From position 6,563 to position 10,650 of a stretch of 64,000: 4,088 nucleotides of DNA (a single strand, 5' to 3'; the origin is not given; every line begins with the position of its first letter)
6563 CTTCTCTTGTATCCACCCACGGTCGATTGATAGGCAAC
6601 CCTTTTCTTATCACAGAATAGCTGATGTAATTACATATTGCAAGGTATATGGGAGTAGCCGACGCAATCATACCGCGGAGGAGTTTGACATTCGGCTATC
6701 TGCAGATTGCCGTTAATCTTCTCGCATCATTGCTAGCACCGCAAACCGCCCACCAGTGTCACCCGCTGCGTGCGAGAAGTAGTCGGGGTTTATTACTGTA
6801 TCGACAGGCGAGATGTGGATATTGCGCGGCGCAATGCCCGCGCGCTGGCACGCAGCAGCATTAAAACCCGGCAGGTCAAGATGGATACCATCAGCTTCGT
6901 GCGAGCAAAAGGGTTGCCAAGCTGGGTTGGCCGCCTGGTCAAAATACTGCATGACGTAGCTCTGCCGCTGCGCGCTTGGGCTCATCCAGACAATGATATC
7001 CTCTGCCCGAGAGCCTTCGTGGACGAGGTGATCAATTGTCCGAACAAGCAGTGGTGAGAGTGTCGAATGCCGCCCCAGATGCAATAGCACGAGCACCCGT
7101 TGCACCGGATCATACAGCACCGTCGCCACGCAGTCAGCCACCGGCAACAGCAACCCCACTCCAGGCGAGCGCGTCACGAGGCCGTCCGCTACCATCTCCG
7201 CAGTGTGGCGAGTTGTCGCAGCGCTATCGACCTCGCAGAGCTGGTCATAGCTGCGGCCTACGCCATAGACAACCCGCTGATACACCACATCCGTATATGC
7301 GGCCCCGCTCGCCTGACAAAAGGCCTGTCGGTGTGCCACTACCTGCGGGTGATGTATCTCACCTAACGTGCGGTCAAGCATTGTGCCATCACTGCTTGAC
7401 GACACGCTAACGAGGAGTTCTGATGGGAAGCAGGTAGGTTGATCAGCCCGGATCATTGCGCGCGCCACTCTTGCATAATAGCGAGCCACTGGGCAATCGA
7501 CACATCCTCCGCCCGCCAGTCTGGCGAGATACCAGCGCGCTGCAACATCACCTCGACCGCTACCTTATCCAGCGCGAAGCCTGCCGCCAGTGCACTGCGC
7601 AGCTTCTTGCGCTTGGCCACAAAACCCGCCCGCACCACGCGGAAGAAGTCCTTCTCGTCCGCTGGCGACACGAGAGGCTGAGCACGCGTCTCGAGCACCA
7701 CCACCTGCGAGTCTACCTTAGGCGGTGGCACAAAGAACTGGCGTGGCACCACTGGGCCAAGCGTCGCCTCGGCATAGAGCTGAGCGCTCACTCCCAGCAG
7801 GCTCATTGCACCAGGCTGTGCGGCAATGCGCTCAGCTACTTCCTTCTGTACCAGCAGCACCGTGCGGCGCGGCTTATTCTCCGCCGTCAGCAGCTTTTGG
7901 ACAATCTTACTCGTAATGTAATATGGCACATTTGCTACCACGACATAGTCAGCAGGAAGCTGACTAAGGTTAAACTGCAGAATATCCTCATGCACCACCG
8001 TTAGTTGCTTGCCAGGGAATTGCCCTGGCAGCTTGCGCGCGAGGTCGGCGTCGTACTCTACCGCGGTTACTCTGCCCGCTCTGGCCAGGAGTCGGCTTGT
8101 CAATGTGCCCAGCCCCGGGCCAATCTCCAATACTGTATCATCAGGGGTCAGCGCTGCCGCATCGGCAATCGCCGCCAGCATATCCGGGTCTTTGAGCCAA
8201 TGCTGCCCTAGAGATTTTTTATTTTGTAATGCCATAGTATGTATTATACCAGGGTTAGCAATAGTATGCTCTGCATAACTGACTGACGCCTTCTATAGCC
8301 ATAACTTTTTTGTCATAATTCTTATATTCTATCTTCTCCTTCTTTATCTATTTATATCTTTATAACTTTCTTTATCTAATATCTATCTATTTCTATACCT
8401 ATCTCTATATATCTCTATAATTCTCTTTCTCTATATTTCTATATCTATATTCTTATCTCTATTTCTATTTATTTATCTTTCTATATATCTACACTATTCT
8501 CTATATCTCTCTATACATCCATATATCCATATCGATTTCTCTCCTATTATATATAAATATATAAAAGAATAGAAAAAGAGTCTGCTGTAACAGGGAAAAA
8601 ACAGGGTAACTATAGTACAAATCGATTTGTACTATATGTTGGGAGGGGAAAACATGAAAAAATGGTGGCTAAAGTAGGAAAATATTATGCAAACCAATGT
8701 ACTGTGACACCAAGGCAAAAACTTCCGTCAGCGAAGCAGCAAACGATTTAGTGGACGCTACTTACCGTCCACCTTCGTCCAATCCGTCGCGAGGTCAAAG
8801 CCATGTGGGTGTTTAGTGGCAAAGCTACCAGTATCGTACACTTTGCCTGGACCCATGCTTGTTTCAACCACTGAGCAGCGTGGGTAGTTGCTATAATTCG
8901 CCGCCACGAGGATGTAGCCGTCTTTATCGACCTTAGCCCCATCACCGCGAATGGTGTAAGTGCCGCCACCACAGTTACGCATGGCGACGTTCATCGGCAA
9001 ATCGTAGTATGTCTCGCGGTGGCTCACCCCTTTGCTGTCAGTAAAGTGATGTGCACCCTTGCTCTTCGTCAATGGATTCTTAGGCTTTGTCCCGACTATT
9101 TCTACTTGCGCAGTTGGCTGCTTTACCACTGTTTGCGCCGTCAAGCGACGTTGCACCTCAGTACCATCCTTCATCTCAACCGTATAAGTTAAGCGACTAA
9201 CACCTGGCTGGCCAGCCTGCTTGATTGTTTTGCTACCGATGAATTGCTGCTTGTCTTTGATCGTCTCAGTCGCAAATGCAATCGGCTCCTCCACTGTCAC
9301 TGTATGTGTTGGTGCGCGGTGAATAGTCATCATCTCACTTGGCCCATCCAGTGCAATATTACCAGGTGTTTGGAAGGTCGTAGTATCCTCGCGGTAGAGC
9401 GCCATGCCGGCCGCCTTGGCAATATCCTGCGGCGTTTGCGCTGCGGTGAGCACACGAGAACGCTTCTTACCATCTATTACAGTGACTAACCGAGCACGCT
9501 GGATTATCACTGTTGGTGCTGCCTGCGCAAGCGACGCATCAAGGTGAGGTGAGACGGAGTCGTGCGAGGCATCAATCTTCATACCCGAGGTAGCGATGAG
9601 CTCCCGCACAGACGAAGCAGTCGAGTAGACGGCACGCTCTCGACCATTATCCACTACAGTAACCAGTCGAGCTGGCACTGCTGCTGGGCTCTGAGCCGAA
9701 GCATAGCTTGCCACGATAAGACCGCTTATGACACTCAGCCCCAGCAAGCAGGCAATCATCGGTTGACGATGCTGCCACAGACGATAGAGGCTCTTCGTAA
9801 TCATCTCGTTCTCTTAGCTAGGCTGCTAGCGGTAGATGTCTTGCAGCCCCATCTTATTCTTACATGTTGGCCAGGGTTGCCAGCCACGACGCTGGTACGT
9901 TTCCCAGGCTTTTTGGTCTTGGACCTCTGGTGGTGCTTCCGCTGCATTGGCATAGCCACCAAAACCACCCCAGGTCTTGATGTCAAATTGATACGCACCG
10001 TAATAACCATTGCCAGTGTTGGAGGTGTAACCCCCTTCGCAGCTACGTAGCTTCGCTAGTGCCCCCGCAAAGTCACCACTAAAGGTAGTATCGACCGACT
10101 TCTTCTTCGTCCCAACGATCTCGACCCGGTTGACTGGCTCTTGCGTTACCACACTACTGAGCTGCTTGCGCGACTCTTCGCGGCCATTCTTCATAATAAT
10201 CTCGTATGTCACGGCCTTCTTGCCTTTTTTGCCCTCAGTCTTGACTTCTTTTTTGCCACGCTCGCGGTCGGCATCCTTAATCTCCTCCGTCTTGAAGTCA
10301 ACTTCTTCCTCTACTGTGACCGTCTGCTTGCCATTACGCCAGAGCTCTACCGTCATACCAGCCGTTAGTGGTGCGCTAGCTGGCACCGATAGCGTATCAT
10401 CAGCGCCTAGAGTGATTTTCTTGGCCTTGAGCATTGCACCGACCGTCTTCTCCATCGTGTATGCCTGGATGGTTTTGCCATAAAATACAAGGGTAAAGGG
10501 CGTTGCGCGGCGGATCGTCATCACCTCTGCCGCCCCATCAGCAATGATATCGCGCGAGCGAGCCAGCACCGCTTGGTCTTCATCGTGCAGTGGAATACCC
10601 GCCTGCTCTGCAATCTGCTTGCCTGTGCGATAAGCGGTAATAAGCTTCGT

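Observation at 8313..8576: About 264-nt tract with a single G on the + strand (a natural G-less cassette) in an oversized gap upstream of rsmA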

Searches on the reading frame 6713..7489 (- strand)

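Call 10: search_protein_families(library=pfam, proteins=[window:6713-7489:-])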
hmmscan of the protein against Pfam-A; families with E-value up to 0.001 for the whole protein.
window:6713-7489:- (258 aa): 1 family
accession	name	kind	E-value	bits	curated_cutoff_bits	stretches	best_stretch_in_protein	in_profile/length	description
PF02578.20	Cu-oxidase_4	-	3.9e-32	112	22.9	1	49-252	27-236/238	Multi-copper polyphenol oxidoreductase laccase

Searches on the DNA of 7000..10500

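Call 7: search_rna_families(source=window, start=7000, end=10500, threshold=evalue, max_evalue=1)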
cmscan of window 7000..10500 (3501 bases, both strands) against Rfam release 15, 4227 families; matches with E-value up to 1: 0.
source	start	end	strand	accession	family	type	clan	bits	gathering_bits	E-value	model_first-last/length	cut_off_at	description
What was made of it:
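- On Described non-coding RNA families (Rfam 15): No match with E of 1 or less in 7000-10500 on either strand (call 7).
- No Rfam hit (call 7). No Rfam family matches (call 7).
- Tried and rejected: Rfam scan of 7000-10500: nothing (call 7).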

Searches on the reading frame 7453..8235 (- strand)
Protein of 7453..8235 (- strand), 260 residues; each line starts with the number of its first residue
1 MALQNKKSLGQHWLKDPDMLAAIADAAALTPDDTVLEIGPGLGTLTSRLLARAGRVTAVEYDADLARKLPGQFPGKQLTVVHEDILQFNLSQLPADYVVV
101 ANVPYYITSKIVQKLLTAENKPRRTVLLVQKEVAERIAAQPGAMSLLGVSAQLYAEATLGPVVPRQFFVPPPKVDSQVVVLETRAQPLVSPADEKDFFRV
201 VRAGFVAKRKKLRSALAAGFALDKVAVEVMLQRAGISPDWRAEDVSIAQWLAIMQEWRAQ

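Call 10: search_protein_families(library=pfam, proteins=[window:7453-8235:-])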
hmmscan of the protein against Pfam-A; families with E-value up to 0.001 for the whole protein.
window:7453-8235:- (260 aa): 4 families
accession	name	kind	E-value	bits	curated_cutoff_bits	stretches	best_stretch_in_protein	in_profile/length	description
PF00398.26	RrnaAD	-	6.9e-59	199.5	24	1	4-256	3-260/263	Ribosomal RNA adenine dimethylase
PF13649.12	Methyltransf_25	-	2.8e-06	28.3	27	1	35-116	1-86/97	Methyltransferase domain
PF08242.18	Methyltransf_12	-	0.00011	23.3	30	1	36-109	1-79/98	Methyltransferase domain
PF05401.17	NodS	-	0.00081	19.7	24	0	34-111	46-123/201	Nodulation protein S (NodS)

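Call 11: find_encoding_contigs(protein=window:7453-8235:-, flank=3000, max_places=10)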
Protein window:7453-8235:- (260 aa): 5 contigs read that carry it; 4 places shown.
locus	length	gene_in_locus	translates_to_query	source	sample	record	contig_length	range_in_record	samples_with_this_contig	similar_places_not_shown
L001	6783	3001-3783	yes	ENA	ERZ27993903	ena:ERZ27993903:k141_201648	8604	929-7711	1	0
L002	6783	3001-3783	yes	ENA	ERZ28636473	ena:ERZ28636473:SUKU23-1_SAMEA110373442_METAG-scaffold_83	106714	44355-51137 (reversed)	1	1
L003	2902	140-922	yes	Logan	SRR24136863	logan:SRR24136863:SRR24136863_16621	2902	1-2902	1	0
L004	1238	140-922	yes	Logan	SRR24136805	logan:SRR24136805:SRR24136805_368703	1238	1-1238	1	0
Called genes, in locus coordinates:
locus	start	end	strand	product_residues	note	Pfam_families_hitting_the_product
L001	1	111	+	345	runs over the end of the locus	?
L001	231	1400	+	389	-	PF03990:DUF348 (weak), PF07501:G5, PF06737:Transglycosylas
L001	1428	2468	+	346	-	PF03990:DUF348 (weak), PF07501:G5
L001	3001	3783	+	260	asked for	PF00398:RrnaAD, PF13649:Methyltransf_25 (weak)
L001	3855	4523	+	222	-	PF02578:Cu-oxidase_4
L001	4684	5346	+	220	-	-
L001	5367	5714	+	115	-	PF00190:Cupin_1 (weak), PF12973:Cupin_7 (faint), PF02311:AraC_binding, PF07883:Cupin_2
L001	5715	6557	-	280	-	PF00892:EamA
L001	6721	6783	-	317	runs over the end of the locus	?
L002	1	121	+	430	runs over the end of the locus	PF08245:Mur_ligase_M, PF02875:Mur_ligase_C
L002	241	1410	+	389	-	PF03990:DUF348 (weak), PF07501:G5, PF06737:Transglycosylas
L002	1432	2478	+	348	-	PF03990:DUF348, PF07501:G5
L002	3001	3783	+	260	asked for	PF00398:RrnaAD, PF13649:Methyltransf_25 (weak)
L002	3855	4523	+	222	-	PF02578:Cu-oxidase_4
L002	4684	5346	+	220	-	-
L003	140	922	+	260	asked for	PF00398:RrnaAD, PF13649:Methyltransf_25 (weak)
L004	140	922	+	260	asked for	PF00398:RrnaAD, PF13649:Methyltransf_25 (weak)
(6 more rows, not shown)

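Call 12: find_related_loci(query=window:7456-8235:-, collection=genome_contigs, flank=3000)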
Query window:7456-8235:- (260 aa) in genome_contigs; peptide patterns used: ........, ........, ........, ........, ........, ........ (x = any residue, [..] = any of these).
600 stretches matched a pattern (row limit reached: there are more); 594 encode a relative of the query (tblastn E <= 1e-3); the best 80 are kept; 80 distinct loci.
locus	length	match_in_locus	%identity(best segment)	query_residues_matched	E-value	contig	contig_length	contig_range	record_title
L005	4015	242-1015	95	1-258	4e-157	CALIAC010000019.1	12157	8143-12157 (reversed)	MAG TPA_asm: uncultured Candidatus Saccharibacteria bacterium isolate ERR589493_bin.65_CONCOCT_v1.1_MAG genome assembly,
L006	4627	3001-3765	72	6-260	2e-120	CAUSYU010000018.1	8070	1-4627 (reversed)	MAG TPA_asm: uncultured Candidatus Saccharibacteria bacterium isolate SRR15839777_bin.23_MetaWRAP_v1.3_MAG genome assemb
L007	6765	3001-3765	71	6-260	6e-120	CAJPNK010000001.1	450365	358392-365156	Candidatus Saccharibacteria bacterium isolate SRR9217394-mag-bin.2 genome assembly, contig: SRR9217394-mag-bin.2_1, whol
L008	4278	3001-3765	71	6-260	2e-118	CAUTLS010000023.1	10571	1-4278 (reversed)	MAG TPA_asm: uncultured Candidatus Saccharibacteria bacterium isolate DRR247342_bin.3_MetaWRAP_v1.3_MAG genome assembly,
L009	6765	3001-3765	69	6-260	2e-117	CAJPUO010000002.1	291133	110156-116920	Candidatus Saccharibacteria bacterium isolate SRR9217490-mag-bin.5 genome assembly, contig: SRR9217490-mag-bin.5_2, whol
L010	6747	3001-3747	68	6-254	1e-109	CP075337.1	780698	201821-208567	Candidatus Saccharibacteria bacterium TM7i chromosome, complete genome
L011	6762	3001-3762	65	6-259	3e-108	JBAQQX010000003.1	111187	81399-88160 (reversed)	MAG: Candidatus Saccharimonadales bacterium isolate MFD12015_ilm_asm_bin4 k127_230053, whole genome shotgun sequence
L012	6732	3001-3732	66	7-250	1e-103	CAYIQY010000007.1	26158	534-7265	MAG TPA_asm: uncultured Candidatus Saccharibacteria bacterium isolate ERP119705_co25_180 genome assembly, contig: NODE_9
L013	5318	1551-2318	62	1-256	7e-104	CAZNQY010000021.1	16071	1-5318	MAG TPA_asm: uncultured Candidatus Saccharimonas sp. isolate binchicken_co269_234 genome assembly, contig: NODE_3406_len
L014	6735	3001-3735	67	6-250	4e-102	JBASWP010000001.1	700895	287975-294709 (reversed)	MAG: Candidatus Microsaccharimonas sp. isolate MFD03231_ilm_asm_bin55 k127_36287, whole genome shotgun sequence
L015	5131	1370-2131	61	5-258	1e-101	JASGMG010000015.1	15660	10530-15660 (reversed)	MAG: Patescibacteria group bacterium isolate DJKA123_ANT-F21_bin.43 scaffold_1352, whole genome shotgun sequence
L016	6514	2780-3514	62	6-250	1e-99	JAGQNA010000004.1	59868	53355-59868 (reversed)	MAG: Candidatus Saccharibacteria bacterium isolate HKST-UBA56 NODE_4_length_59868_cov_6.073857, whole genome shotgun seq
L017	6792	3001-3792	55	3-255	1e-93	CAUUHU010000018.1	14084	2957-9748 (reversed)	MAG TPA_asm: uncultured Candidatus Saccharibacteria bacterium isolate ERR10228827_bin.8_MetaWRAP_v1.3_MAG genome assembl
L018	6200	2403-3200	54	3-257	4e-90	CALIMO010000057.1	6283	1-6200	MAG TPA_asm: uncultured bacterium isolate ERR589625_bin.51_CONCOCT_v1.1_MAG genome assembly, contig: ERZ773010.5681, who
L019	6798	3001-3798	53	3-257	1e-89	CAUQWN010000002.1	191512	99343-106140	MAG TPA_asm: uncultured Candidatus Saccharimonas sp. isolate ERR9968821_bin.16_MetaWRAP_v1.3_MAG genome assembly, contig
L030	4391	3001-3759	49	6-255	1e-66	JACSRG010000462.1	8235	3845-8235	MAG: Anaerolinea sp. isolate CH1 contig-70_12211, whole genome shotgun sequence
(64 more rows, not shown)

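Call 18: find_homologous_proteins(query=window:7456-8235:-, max_evalue=1e-60)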
Query window:7456-8235:- (260 aa): 6582 proteins with E <= 1e-60 among 8000 candidates; the best 120 are listed.
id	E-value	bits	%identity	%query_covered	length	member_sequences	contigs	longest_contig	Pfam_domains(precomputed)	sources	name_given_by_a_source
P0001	8.9e-155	531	96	99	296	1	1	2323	PF00398.27,PF13649.13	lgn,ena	-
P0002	1.8e-154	530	95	100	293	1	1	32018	PF00398.27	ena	-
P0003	6.4e-154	529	95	100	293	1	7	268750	PF00398.27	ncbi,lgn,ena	-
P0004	7.3e-154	528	95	100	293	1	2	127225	PF00398.27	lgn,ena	-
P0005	1.5e-153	527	95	100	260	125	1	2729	PF00398.27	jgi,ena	-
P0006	4.1e-153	526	95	99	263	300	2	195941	PF00398.27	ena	-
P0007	4.5e-152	522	94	99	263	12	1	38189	PF00398.27,PF13649.13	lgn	-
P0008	1.1e-151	521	94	99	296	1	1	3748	PF00398.27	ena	-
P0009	7.0e-151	519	94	99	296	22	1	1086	PF00398.27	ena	-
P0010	5.7e-138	476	90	100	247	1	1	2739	PF00398.27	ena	-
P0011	1.3e-134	465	84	100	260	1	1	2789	PF00398.27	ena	-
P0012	3.1e-118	412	76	98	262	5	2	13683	PF00398.27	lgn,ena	-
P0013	2.9e-117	408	75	98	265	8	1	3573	PF00398.27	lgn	-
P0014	6.7e-117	407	75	98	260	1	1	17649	PF00398.27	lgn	-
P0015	1.0e-116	407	75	98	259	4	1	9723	PF00398.27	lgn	-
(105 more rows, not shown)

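Call 19: find_encoding_contigs(protein=P0003, flank=2000, max_places=6)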
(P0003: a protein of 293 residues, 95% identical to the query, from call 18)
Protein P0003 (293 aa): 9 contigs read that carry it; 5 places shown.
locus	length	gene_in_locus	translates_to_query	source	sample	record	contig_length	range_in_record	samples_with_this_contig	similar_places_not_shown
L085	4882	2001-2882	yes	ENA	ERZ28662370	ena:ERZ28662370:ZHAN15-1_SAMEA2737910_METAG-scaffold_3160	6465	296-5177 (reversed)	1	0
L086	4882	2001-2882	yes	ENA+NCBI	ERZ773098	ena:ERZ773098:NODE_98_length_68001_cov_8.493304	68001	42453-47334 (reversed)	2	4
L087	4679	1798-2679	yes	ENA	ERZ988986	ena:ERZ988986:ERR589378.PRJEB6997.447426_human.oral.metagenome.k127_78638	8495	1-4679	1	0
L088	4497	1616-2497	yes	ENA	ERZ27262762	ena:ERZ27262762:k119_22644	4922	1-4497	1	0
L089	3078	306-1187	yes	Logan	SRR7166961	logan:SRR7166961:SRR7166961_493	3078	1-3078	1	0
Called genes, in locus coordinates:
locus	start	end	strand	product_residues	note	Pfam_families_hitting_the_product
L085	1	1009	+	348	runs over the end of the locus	PF03990:DUF348 (weak), PF07501:G5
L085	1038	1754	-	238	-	-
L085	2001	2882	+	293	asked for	PF00398:RrnaAD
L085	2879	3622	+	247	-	PF02578:Cu-oxidase_4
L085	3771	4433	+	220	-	-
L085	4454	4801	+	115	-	PF00190:Cupin_1 (weak), PF02311:AraC_binding, PF07883:Cupin_2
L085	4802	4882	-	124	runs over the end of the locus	?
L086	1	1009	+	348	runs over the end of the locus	PF03990:DUF348 (weak), PF07501:G5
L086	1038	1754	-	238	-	-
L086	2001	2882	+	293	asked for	PF00398:RrnaAD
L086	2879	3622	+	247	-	PF02578:Cu-oxidase_4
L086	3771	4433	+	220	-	-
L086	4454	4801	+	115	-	PF00190:Cupin_1 (weak), PF12973:Cupin_7 (faint), PF02311:AraC_binding, PF07883:Cupin_2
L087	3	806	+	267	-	?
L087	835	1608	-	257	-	PF16289:PIN_12 (faint)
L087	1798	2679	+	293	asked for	PF00398:RrnaAD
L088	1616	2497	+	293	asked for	PF00398:RrnaAD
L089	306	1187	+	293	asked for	PF00398:RrnaAD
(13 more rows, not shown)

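Call 20: find_encoding_contigs(protein=P0006, flank=2000, max_places=3)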
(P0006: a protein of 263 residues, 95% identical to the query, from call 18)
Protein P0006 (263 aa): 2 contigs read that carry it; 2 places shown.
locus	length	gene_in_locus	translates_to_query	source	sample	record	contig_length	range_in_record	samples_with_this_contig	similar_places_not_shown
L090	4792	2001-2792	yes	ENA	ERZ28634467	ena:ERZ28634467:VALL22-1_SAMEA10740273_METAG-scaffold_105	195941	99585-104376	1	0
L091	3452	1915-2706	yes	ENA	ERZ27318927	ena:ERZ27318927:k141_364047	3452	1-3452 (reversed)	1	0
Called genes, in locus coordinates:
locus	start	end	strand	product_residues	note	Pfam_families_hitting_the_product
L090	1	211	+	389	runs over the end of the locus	PF03990:DUF348 (weak), PF07501:G5, PF06737:Transglycosylas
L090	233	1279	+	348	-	PF03990:DUF348 (weak), PF07501:G5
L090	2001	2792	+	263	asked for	PF00398:RrnaAD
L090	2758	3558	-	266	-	PF00459:Inositol_P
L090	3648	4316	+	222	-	PF02578:Cu-oxidase_4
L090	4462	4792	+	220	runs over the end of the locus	-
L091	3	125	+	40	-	?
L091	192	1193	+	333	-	PF03990:DUF348 (weak), PF07501:G5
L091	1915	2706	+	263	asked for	PF00398:RrnaAD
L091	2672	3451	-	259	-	?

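Call 21: find_encoding_contigs(protein=P0004, flank=2000, max_places=3)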
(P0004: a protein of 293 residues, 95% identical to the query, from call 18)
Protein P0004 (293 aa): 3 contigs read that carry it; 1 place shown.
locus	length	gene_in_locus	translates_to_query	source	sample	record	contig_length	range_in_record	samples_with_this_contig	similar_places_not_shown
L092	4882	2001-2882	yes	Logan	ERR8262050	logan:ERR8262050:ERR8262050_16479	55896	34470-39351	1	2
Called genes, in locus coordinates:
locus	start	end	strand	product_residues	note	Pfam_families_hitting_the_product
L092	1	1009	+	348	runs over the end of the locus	PF03990:DUF348 (weak), PF07501:G5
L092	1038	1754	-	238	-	-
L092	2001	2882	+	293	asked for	PF00398:RrnaAD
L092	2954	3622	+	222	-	PF02578:Cu-oxidase_4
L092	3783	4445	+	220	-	-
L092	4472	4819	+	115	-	PF00190:Cupin_1 (weak), PF12973:Cupin_7 (faint), PF02311:AraC_binding, PF07883:Cupin_2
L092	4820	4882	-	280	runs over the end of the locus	PF00892:EamA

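Call 23: find_encoding_contigs(protein=P0011, flank=2000, max_places=3)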
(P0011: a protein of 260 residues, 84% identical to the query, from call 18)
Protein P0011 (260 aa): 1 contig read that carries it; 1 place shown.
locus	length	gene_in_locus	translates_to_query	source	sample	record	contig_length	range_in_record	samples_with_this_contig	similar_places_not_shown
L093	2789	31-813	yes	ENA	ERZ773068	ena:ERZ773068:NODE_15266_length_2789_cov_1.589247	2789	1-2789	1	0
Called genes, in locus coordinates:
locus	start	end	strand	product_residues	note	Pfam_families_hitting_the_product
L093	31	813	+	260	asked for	PF00398:RrnaAD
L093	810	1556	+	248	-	PF02578:Cu-oxidase_4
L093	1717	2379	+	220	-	-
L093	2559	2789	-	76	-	?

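Call 24: find_encoding_contigs(protein=P0010, flank=2000, max_places=3)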
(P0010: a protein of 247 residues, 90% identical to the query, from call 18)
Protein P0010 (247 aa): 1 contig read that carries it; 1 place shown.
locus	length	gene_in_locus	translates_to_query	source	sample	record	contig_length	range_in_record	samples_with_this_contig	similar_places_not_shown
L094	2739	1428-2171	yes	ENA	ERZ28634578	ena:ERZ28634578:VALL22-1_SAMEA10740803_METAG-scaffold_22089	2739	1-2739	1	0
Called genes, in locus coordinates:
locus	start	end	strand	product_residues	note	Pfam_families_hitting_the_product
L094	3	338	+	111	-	?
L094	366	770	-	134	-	-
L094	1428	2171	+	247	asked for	PF00398:RrnaAD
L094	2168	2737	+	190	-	?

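Call 25: find_encoding_contigs(protein=P0007, flank=2000, max_places=3)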
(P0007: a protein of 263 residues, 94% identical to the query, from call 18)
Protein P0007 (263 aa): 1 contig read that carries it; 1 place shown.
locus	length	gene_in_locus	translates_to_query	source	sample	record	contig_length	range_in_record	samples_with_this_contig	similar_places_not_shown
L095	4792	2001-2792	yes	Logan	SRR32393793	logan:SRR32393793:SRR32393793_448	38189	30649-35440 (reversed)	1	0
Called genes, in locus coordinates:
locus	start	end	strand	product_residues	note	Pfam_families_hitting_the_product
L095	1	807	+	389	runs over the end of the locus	PF03990:DUF348 (weak), PF07501:G5, PF06737:Transglycosylas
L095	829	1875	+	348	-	PF03990:DUF348 (weak), PF07501:G5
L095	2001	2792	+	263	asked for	PF00398:RrnaAD, PF13649:Methyltransf_25 (weak)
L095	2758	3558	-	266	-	PF00459:Inositol_P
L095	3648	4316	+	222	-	PF02578:Cu-oxidase_4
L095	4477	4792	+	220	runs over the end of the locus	-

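Call 26: find_encoding_contigs(protein=P0012, flank=2000, max_places=3)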
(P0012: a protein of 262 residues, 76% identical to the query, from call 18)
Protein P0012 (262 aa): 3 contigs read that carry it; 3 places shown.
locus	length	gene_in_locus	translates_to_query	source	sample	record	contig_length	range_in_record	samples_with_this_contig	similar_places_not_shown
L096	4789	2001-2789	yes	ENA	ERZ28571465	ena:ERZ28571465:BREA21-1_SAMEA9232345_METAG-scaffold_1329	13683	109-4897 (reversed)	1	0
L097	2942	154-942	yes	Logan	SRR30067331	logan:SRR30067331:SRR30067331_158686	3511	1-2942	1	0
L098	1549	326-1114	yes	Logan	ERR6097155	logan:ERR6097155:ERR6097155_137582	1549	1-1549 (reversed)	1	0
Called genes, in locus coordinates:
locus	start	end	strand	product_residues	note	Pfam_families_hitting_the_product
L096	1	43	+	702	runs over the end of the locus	PF00580:UvrD-helicase, PF01443:Viral_helicase1 (faint), PF13245:AAA_19, PF13604:AAA_30 (weak), PF13361:UvrD_C, PF13538:UvrD_C_2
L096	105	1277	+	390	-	PF03990:DUF348 (weak), PF07501:G5, PF06737:Transglycosylas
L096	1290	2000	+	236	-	PF07501:G5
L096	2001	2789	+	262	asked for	PF00398:RrnaAD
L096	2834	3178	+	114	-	PF00903:Glyoxalase (faint)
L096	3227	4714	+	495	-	PF00133:tRNA-synt_1, PF01406:tRNA-synt_1e (faint), PF09334:tRNA-synt_1g, PF00133:tRNA-synt_1, PF19303:Anticodon_3 (weak)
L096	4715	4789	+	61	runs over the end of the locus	?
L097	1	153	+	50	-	?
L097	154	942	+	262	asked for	PF00398:RrnaAD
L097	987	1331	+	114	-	PF00903:Glyoxalase (faint)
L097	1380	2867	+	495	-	PF00133:tRNA-synt_1, PF01406:tRNA-synt_1e (faint), PF09334:tRNA-synt_1g, PF00133:tRNA-synt_1, PF19303:Anticodon_3 (weak)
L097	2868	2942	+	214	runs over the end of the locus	?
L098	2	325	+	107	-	?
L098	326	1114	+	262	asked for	PF00398:RrnaAD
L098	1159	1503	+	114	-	PF00903:Glyoxalase (faint)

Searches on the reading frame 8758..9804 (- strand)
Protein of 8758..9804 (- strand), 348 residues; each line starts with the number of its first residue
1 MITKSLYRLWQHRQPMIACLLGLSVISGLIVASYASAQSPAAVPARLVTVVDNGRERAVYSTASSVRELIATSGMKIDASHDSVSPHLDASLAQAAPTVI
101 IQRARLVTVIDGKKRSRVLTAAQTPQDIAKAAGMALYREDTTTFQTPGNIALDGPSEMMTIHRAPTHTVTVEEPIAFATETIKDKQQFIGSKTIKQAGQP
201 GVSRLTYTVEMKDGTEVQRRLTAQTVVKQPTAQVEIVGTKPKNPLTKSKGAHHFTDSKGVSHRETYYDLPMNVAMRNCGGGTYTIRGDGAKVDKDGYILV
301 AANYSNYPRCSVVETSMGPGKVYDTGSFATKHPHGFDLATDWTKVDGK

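Call 10: search_protein_families(library=pfam, proteins=[window:8758-9804:-])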
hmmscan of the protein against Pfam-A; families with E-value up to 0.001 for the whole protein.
window:8758-9804:- (348 aa): 2 families
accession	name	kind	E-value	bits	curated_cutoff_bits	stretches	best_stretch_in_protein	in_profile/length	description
PF07501.17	G5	-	1.9e-18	66.9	23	1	167-240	2-75/75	G5 domain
PF03990.20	DUF348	-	3.3e-09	36.8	24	1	48-89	1-41/41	G5-linked-Ubiquitin-like domain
